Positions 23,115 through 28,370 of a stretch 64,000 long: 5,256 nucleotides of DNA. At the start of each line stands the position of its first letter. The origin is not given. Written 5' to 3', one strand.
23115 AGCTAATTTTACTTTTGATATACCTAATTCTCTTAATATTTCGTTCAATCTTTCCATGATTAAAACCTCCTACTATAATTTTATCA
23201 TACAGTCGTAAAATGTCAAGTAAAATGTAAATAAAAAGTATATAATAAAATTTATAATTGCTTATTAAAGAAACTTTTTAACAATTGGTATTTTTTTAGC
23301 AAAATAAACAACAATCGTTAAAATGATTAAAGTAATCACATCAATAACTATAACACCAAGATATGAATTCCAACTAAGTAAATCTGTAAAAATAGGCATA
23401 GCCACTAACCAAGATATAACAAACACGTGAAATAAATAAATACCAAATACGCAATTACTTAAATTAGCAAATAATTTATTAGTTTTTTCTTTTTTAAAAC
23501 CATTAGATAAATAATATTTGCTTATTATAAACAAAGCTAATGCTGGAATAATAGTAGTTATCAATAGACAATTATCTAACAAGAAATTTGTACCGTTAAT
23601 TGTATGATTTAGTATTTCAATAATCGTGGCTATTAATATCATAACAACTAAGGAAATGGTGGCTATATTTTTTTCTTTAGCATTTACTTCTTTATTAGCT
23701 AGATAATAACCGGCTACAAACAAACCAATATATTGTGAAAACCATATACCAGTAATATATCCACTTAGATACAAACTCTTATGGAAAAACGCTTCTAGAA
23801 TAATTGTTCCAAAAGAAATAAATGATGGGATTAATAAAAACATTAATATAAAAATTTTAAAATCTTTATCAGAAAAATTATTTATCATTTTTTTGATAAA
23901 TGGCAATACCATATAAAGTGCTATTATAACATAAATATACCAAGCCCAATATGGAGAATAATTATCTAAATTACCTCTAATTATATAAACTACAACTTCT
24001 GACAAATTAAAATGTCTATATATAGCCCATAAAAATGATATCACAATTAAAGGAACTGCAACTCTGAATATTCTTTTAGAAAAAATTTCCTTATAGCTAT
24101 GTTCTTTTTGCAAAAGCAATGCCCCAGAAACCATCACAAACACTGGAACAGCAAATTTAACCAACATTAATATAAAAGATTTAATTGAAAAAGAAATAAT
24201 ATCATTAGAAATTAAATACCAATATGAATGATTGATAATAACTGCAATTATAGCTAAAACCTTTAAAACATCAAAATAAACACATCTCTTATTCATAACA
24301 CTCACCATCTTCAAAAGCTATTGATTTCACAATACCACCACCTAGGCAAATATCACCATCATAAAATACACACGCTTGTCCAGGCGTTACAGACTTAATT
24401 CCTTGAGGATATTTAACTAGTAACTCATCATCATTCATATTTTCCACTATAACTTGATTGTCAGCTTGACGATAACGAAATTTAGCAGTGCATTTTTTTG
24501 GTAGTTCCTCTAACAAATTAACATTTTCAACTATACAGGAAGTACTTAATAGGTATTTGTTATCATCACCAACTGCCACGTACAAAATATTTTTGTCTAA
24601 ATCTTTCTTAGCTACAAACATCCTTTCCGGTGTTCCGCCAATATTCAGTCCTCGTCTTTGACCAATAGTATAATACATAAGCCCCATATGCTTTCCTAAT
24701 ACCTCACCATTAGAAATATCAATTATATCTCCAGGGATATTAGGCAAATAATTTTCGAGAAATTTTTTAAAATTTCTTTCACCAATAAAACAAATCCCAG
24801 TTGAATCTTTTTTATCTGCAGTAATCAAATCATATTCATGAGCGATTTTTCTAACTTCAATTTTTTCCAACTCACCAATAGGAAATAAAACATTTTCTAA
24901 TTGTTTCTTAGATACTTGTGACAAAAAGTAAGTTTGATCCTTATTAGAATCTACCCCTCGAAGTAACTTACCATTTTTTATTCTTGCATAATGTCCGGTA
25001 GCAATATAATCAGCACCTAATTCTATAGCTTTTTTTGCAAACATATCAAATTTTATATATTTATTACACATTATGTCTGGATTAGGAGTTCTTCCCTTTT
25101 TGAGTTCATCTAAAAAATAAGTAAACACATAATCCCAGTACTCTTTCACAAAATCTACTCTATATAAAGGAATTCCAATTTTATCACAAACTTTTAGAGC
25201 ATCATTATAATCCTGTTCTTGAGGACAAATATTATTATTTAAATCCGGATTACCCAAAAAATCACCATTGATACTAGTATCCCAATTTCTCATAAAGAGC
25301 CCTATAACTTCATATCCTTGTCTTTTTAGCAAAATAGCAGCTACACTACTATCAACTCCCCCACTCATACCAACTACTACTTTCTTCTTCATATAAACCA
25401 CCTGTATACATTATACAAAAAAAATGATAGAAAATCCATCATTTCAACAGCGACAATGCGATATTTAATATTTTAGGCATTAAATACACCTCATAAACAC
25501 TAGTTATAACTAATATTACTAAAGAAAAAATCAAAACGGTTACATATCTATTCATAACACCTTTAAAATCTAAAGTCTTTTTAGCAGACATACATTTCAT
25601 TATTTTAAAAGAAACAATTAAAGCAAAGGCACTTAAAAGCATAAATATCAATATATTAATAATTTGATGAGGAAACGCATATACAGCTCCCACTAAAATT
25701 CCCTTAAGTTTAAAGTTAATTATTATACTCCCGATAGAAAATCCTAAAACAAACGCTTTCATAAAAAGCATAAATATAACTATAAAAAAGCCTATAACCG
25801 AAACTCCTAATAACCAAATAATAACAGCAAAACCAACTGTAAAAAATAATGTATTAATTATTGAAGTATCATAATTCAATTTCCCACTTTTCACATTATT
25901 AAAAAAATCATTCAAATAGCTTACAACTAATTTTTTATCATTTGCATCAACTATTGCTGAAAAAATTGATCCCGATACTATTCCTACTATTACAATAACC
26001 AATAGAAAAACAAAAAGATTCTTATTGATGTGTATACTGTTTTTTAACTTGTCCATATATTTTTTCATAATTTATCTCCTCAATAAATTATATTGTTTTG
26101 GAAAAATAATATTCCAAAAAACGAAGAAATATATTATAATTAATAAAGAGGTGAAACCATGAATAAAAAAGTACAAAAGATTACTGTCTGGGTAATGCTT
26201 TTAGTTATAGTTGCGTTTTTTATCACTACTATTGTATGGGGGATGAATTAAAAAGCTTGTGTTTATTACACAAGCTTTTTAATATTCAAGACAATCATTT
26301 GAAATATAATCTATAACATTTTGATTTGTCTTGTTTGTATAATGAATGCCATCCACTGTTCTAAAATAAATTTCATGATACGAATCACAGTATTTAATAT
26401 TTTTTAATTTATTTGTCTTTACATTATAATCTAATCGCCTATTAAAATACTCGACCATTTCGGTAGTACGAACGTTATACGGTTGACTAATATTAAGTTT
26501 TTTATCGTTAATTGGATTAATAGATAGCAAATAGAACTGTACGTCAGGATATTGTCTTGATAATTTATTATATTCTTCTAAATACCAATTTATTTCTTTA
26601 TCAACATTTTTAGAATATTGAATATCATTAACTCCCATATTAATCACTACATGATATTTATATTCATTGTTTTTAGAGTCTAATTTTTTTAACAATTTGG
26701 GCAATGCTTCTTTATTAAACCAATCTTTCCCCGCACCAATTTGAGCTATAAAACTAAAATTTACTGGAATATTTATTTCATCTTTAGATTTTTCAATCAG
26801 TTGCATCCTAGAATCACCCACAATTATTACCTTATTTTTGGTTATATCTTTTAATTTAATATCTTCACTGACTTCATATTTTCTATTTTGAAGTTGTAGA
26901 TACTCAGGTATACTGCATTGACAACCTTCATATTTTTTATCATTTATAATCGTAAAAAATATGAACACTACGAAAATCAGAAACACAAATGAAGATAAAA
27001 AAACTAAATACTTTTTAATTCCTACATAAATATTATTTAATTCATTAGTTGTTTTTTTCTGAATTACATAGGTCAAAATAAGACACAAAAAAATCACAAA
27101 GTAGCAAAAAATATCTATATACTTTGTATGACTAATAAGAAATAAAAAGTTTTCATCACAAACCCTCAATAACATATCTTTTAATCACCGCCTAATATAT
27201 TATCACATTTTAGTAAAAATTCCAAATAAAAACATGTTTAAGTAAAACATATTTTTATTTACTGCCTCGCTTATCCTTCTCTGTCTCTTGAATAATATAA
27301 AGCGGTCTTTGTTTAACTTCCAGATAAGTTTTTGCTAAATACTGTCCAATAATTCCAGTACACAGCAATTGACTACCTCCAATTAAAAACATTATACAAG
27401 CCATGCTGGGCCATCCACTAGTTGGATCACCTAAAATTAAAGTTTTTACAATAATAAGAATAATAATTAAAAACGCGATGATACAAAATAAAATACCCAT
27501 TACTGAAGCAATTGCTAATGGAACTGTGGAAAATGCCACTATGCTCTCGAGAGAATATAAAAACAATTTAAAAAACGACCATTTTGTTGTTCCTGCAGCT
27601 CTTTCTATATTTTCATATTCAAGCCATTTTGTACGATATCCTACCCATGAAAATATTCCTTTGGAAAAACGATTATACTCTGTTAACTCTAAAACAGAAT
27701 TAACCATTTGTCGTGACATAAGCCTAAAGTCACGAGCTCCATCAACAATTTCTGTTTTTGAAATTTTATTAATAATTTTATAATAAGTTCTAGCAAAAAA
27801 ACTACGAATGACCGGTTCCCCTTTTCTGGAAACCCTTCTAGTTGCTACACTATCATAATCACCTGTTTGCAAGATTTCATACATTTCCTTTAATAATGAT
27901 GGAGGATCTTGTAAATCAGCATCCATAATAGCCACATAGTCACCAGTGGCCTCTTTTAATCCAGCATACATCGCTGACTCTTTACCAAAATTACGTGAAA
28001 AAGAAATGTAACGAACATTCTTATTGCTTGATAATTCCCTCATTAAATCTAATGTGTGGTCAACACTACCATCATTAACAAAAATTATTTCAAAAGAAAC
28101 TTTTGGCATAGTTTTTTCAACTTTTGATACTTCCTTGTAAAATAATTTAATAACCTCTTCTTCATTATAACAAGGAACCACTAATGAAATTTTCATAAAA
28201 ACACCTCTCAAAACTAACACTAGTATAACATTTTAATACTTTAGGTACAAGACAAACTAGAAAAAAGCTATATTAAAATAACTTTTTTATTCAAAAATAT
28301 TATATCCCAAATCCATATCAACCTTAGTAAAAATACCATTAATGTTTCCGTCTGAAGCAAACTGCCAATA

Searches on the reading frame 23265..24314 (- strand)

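Call 11: search_protein_families(library=pfam, proteins=[window:23265-24314:-], max_evalue=0.001)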
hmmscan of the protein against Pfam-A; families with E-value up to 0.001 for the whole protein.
window:23265-24314:- (349 aa): 1 family
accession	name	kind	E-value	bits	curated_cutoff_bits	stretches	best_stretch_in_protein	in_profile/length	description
PF01757.29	Acyl_transf_3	-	2.5e-31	109.4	31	1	13-332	3-321/326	Acyltransferase domain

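Call 31: search_protein_families(library=ncbifam, proteins=[window:23265-24314:-], max_evalue=0.00001)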
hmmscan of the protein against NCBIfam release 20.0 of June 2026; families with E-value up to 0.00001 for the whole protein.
window:23265-24314:- (349 aa): 0 families

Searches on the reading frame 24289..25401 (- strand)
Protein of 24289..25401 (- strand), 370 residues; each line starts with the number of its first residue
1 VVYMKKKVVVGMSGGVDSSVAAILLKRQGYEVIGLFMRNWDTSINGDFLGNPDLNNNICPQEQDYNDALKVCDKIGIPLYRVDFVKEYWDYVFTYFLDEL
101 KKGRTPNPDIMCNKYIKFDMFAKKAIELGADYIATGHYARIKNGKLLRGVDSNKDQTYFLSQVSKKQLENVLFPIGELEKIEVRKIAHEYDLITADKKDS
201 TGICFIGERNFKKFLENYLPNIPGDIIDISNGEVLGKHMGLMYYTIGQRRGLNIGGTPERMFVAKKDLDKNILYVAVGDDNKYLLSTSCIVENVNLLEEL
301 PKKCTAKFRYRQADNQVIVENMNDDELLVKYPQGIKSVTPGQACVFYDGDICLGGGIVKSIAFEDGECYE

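Call 11: search_protein_families(library=pfam, proteins=[window:24289-25401:-], max_evalue=0.001)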
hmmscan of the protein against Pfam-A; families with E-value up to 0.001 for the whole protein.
window:24289-25401:- (370 aa): 5 families
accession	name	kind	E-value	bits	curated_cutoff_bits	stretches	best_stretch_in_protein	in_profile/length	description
PF03054.22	tRNA_Me_trans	-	2.9e-80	269.1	20.6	1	6-207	1-201/202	tRNA methyl transferase HUP domain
PF20259.3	tRNA_Me_trans_M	-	2.9e-25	88.1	27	1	212-276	1-65/66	tRNA methyl transferase PRC-barrel domain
PF20258.4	tRNA_Me_trans_C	-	1.1e-18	67.8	20.6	1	287-358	2-77/77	Aminomethyltransferase beta-barrel domain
PF02540.23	NAD_synthase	-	9.1e-07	28.7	21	1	6-84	19-81/242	NAD synthase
PF06508.19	QueC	-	0.00035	20.6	22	0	7-35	1-29/210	Queuosine biosynthesis protein QueC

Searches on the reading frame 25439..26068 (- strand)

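Call 11: search_protein_families(library=pfam, proteins=[window:25439-26068:-], max_evalue=0.001)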
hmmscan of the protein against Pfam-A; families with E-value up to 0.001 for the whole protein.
window:25439-26068:- (209 aa): 1 family
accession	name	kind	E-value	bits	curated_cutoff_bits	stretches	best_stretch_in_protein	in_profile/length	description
PF01944.22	SpoIIM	-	5.6e-14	52.8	26.9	1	23-196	2-161/163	Stage II sporulation protein M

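Call 87: search_protein_families(library=ncbifam, proteins=[window:25439-26068:-], max_evalue=0.00001)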
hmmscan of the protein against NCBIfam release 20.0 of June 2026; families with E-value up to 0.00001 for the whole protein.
window:25439-26068:- (209 aa): 1 family
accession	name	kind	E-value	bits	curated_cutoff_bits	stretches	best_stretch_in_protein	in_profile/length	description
TIGR02831.1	spo_II_M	equivalog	6.3e-29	101.3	100.2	1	7-202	2-199/200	stage II sporulation protein M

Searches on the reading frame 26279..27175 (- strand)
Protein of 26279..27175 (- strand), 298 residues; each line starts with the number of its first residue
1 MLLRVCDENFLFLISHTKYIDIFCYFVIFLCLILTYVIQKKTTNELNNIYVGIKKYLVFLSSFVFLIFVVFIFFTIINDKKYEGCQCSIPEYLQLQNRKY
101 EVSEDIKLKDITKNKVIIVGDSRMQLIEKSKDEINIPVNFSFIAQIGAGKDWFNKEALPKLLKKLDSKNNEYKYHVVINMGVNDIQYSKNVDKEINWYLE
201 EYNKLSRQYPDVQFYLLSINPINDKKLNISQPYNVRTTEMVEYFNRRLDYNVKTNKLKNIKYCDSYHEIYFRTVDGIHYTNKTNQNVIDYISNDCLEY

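Call 4: search_protein_families(library=pfam, proteins=[window:26279-27175:-], max_evalue=0.01)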
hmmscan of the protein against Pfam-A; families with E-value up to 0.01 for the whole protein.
window:26279-27175:- (298 aa): 1 family
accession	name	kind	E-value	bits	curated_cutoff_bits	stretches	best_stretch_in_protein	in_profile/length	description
PF00657.28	Lipase_GDSL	-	3.7e-07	30.9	23.6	1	156-291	59-208/208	GDSL-like Lipase/Acylhydrolase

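Call 5: search_protein_families(library=ncbifam, proteins=[window:26279-27175:-], max_evalue=0.01)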
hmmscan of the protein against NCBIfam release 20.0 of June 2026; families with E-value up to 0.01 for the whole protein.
window:26279-27175:- (298 aa): 1 family
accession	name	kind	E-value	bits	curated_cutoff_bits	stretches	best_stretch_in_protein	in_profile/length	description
NF038271.1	strep_PBP2X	exception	0.0034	15.6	1050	1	33-82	4-51/750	penicillin-binding protein PBP2X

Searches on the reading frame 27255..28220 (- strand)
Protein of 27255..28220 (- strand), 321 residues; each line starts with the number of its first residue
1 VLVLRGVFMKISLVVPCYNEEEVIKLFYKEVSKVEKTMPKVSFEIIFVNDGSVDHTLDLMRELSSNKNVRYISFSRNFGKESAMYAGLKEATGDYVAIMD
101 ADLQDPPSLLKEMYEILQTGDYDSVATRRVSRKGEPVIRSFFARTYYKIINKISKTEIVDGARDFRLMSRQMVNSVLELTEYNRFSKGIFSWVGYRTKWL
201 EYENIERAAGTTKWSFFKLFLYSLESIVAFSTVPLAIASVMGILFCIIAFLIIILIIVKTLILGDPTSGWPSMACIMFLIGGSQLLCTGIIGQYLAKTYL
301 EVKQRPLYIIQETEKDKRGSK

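Call 4: search_protein_families(library=pfam, proteins=[window:27255-28220:-], max_evalue=0.01)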
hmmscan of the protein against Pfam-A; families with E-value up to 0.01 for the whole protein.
window:27255-28220:- (321 aa): 4 families
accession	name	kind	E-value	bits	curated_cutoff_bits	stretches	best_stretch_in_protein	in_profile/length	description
PF00535.33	Glycos_transf_2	-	2.1e-34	119.3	23.3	1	12-174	1-165/168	Glycosyl transferase family 2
PF13641.12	Glyco_tranf_2_3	-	3.5e-12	47.3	27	1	11-139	3-133/230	Glycosyltransferase like family 2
PF10111.15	Glyco_tranf_2_2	-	2e-05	24.7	27.3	1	12-118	1-107/276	Glycosyltransferase like family 2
PF12804.13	NTP_transf_3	-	0.0024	18.5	27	1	68-154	59-145/160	MobA-like NTP transferase domain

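Call 5: search_protein_families(library=ncbifam, proteins=[window:27255-28220:-], max_evalue=0.01)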
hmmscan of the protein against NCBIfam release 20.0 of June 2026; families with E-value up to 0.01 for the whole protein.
window:27255-28220:- (321 aa): 24 families
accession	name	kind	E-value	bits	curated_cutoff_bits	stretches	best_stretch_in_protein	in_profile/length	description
NF047588.1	GlcsyltransPgfSStrep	equivalog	1.4e-95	320.1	500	1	9-314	1-306/308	glycosyltransferase PgfS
NF007986.1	PRK10714.1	equivalog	1.2e-46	159.2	529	1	9-313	6-311/316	undecaprenyl-phosphate 4-deoxy-4-formamido-L-arabinose transferase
TIGR03937.1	PgaC_IcaA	equivalog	3.2e-17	62.6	422.3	1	10-103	46-136/407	poly-beta-1,6-N-acetyl-D-glucosamine synthase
NF007482.0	PRK10073.1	equivalog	5.8e-15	55.1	423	1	9-124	6-117/334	glycosyltransferase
NF041875.1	EPS_EpsD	equivalog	1.2e-13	51.2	370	1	11-135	1-121/325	exopolysaccharide biosynthesis glycosyltransferase EpsD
TIGR04283.1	glyco_like_mftF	equivalog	3.7e-11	43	182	1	11-122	1-102/221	TIGR04283 family arsenosugar biosynthesis glycosyltransferase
TIGR03965.1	mycofact_glyco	equivalog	2.6e-10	39.8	280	1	10-132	75-194/467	mycofactocin biosynthesis glycosyltransferase MftF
NF047683.1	TeichurnBiosyTuaG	equivalog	2.9e-10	40.2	400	1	10-124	7-118/252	teichuronic acid biosynthesis protein TuaG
NF058614.1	PPMAGASynPpgS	equivalog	6.3e-10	38.8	370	1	12-179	3-167/226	polyprenyl-phospho-N-acetylgalactosaminyl synthase PpgS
NF010496.0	PRK13915.1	equivalog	4.6e-09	35.8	262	1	9-108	31-132/307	glucosyl-3-phosphoglycerate synthase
TIGR03111.1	glyc2_xrt_Gpos1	hypoth_equivalog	2.4e-07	29.9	363.95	1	7-119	47-158/439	TIGR03111 family XrtG-associated glycosyltransferase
TIGR04182.1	glyco_TIGR04182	equivalog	7.4e-07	28.8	325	1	11-156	2-135/293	S-layer glycoprotein N-glycosyltransferase AglJ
NF038302.1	EPS_HpsE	equivalog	8.8e-07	28.2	300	1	10-117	2-111/307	hormogonium polysaccharide biosynthesis glycosyltransferase HpsE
TIGR04009.1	wcaE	equivalog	1.1e-06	28.1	369.2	1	11-99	3-89/248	colanic acid biosynthesis glycosyltransferase WcaE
TIGR04242.1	nodulat_NodC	equivalog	6.2e-06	25.4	550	1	10-103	49-142/395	chitooligosaccharide synthase NodC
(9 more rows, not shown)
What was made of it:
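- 27255..28220 (-): GtrB/CsbB/PgfS-like GT2, a polyprenyl-phosphate hexose synthase. It supplies a second, independent lipid-linked sugar donor in the same operon. NF047588 (PgfS) scores 320 bits, below its cutoff of 500, and the ArnC-like model NF007986 scores 159 bits (calls 4, 5).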
